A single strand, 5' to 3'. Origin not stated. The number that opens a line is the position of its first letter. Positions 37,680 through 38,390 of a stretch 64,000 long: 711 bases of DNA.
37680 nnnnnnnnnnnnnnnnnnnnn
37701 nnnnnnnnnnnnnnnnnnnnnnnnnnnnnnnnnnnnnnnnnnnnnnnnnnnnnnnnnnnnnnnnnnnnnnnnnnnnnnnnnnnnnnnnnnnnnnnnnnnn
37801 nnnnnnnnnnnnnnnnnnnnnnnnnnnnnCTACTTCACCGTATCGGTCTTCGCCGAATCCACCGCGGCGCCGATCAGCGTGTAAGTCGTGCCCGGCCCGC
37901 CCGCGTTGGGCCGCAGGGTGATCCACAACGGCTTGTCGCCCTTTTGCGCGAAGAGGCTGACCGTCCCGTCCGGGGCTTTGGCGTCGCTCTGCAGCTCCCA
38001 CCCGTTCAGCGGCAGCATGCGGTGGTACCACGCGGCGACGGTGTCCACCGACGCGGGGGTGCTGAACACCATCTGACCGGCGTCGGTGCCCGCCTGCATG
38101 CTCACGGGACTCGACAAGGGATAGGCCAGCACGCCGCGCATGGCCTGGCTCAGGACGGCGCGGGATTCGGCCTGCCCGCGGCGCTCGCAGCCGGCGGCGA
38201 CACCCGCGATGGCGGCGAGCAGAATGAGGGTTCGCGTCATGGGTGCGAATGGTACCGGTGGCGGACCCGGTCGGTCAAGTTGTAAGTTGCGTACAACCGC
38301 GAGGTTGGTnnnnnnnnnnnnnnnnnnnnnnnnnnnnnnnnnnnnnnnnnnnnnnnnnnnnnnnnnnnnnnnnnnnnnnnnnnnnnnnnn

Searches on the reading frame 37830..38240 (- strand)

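Call 10: search_protein_families(library=pfam, proteins=[window:37830-38240:-], max_evalue=0.001)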
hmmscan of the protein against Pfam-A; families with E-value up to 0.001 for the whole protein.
window:37830-38240:- (136 aa): 0 families

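Call 31: search_protein_families(library=ncbifam, proteins=[window:37830-38240:-], max_evalue=1)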
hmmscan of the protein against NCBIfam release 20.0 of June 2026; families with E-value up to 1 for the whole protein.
window:37830-38240:- (136 aa): 2 families
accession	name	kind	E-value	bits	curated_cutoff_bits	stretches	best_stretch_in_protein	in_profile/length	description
NF045926.1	STM2901_fam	subfamily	0.053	13.5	110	1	26-82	60-115/140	STM2901 family protein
TIGR02499.1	HrpE_YscL_not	equivalog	0.11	12.5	78.7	1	58-99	118-159/166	type III secretion system stator protein SctL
